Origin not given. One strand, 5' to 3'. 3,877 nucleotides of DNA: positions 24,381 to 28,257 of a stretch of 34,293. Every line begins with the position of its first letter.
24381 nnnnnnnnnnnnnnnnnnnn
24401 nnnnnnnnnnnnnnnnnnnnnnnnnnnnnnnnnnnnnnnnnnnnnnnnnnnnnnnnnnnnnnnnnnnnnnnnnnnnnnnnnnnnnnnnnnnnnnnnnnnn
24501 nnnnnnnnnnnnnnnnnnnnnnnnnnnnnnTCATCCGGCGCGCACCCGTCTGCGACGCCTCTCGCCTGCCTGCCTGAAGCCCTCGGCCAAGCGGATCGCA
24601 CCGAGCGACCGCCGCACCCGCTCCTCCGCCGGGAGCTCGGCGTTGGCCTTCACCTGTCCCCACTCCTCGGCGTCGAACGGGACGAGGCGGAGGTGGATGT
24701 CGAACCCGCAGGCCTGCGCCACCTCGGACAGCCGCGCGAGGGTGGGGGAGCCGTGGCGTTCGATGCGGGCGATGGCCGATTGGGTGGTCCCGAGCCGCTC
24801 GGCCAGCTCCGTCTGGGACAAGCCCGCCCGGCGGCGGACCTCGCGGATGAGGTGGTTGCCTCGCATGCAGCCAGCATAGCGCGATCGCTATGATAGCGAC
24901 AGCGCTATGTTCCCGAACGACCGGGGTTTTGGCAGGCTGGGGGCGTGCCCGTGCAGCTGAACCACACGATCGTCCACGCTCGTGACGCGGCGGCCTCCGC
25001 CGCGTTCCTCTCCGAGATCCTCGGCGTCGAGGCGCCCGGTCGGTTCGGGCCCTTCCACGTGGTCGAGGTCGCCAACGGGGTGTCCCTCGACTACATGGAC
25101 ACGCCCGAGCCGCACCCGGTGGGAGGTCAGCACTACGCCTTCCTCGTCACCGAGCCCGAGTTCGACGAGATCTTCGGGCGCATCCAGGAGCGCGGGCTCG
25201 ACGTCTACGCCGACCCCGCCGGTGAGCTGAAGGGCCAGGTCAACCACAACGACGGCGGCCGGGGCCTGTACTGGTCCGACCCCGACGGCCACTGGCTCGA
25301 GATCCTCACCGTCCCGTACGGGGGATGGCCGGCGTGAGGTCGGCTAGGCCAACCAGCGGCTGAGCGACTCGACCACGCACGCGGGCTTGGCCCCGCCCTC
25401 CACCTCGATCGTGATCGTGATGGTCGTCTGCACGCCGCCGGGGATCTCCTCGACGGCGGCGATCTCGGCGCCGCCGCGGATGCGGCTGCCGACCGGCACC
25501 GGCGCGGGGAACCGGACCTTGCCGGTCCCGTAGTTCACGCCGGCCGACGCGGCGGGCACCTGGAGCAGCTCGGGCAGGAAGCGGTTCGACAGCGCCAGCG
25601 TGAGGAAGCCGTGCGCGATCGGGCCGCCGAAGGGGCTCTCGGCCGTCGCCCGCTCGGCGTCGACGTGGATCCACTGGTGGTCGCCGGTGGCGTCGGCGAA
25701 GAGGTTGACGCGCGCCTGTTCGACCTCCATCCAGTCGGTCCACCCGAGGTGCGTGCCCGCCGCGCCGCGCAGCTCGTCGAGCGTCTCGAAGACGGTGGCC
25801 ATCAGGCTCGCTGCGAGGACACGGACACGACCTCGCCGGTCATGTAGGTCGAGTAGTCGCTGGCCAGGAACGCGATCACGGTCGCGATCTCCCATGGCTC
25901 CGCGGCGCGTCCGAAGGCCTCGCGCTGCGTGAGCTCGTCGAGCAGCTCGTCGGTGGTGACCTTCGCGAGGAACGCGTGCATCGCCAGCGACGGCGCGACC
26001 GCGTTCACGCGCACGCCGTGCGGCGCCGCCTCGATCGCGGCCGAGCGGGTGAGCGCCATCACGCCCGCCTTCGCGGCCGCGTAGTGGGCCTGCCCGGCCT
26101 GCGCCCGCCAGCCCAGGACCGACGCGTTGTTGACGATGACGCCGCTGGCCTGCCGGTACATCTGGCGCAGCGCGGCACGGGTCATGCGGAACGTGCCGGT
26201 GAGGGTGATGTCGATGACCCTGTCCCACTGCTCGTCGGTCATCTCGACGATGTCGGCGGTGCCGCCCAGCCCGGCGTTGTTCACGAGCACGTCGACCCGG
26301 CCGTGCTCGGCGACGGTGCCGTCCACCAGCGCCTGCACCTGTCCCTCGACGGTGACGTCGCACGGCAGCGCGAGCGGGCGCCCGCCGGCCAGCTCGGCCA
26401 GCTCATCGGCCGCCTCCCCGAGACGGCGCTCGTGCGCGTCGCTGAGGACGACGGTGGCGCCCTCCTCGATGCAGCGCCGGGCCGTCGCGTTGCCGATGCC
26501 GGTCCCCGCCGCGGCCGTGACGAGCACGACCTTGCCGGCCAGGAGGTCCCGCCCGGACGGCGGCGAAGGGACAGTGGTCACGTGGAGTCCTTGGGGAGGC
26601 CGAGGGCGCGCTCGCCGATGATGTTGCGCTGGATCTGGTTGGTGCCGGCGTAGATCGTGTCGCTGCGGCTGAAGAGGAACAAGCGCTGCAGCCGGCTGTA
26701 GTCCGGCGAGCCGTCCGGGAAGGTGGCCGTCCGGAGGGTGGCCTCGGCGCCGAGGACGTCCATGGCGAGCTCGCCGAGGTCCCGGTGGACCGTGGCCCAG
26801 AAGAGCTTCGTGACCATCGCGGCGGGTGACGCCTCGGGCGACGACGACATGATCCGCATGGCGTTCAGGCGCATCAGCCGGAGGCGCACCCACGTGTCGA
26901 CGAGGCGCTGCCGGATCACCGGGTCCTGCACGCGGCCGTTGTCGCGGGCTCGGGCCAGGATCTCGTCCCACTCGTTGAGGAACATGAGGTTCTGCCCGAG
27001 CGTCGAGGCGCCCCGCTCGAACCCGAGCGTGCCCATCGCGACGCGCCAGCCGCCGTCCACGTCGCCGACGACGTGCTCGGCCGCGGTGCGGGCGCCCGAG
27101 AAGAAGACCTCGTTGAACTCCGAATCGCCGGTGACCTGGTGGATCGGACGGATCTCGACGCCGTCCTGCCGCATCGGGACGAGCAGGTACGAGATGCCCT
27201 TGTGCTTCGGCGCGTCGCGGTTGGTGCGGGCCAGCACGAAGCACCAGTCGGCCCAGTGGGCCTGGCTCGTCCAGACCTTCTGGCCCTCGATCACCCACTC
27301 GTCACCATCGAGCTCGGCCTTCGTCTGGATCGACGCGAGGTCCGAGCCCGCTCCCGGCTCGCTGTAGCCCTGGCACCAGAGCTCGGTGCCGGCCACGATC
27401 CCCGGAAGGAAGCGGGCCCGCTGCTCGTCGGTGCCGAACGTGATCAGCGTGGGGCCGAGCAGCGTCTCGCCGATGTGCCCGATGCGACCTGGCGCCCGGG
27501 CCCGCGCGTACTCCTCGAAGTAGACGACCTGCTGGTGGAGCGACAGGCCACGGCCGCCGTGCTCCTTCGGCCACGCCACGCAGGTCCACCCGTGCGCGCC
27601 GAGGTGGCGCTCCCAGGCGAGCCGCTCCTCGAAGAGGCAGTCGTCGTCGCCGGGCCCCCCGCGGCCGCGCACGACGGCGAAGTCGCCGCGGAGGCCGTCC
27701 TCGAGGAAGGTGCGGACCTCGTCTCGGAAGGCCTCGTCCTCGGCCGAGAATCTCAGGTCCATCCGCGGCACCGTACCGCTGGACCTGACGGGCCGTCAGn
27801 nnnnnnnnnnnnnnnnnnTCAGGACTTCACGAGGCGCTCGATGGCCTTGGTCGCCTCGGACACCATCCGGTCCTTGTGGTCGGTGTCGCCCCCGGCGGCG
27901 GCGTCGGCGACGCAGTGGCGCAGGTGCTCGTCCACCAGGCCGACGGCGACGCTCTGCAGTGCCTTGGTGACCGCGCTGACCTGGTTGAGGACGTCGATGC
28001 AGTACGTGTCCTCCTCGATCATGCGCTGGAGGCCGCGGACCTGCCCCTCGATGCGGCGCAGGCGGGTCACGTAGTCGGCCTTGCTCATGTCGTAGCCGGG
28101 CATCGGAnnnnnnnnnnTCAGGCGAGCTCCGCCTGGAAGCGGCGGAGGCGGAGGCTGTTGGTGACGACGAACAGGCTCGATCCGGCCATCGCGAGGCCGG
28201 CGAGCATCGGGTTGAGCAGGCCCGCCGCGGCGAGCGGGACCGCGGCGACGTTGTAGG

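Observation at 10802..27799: Perfect CTGAC-N5-GTCAG palindrome at the 5' end of all four acyl-CoA/steroid catabolic operons: candidate undescribed regulon operator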

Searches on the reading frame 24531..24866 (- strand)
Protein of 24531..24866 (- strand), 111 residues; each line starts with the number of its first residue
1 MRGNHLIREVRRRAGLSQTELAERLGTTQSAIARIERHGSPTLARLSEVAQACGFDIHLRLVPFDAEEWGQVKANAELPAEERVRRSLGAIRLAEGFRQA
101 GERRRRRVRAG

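Call 10: search_protein_families(library=pfam, proteins=[window:24531-24866:-])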
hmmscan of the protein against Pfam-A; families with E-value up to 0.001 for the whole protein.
window:24531-24866:- (111 aa): 6 families
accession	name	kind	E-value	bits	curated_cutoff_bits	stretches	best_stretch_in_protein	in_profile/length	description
PF01381.28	HTH_3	-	3.3e-13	49.9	23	1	7-57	1-52/55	Helix-turn-helix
PF13560.12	HTH_31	-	2.3e-10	41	27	1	6-60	5-61/64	Helix-turn-helix domain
PF13744.12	HTH_37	-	4.3e-06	26.9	27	1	6-60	22-78/80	Helix-turn-helix domain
PF12844.13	HTH_19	-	2e-05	24.8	30.2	1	6-36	3-33/64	Helix-turn-helix domain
PF13412.12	HTH_24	-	0.00018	21.5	21.9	1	6-34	8-36/48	Winged helix-turn-helix DNA-binding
PF22495.2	HTH_92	-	0.00039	20.1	27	1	8-40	1-32/45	RsaL-like HTH domain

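Call 76: search_protein_families(library=ncbifam, proteins=[window:24531-24866:-], max_evalue=0.00001)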
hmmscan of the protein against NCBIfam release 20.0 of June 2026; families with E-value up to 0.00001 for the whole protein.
window:24531-24866:- (111 aa): 4 families
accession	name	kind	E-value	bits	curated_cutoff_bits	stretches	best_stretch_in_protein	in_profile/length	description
TIGR02612.1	mob_myst_A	hypoth_equivalog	2.5e-08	33.9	122.6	1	7-94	30-119/150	mobile mystery protein A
TIGR03070.1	couple_hipB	subfamily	9.3e-08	31.9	71.65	1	6-55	6-56/58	type II toxin-antitoxin system Y4mF family antitoxin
NF007408.0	PRK09943.1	equivalog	1.3e-06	28.1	211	1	7-54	12-60/185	HTH-type transcriptional regulator PuuR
TIGR03830.1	CxxCG_CxxCG_HTH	subfamily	3.7e-06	26.8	61.8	1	6-41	69-104/127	type II TA system antitoxin MqsA family protein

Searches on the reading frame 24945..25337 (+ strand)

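Call 10: search_protein_families(library=pfam, proteins=[window:24945-25337:+])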
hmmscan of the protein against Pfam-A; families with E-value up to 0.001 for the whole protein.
window:24945-25337:+ (130 aa): 1 family
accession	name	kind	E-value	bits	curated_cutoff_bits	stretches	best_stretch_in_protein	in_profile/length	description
PF00903.31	Glyoxalase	-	8.9e-08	33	20.6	1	4-120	1-121/121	Glyoxalase/Bleomycin resistance protein/Dioxygenase superfamily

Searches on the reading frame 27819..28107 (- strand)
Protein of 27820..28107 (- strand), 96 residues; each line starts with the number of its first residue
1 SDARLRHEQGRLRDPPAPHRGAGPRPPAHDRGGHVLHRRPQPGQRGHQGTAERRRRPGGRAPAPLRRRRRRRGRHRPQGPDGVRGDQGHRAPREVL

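Call 52: search_protein_families(library=ncbifam, proteins=[window:27820-28107:-], max_evalue=0.00001)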
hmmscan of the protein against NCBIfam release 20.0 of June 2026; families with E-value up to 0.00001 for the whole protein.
window:27820-28107:- (96 aa): 0 families

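Call 78: search_protein_families(library=pfam, proteins=[window:27819-28103:-], max_evalue=0.001)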
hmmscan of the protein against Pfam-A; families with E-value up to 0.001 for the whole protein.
window:27819-28103:- (94 aa): 1 family
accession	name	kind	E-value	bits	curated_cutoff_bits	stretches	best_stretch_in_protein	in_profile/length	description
PF02583.22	Trns_repr_metal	-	5.4e-30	104.1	22.8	1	8-89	2-77/78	Metal-sensitive transcriptional repressor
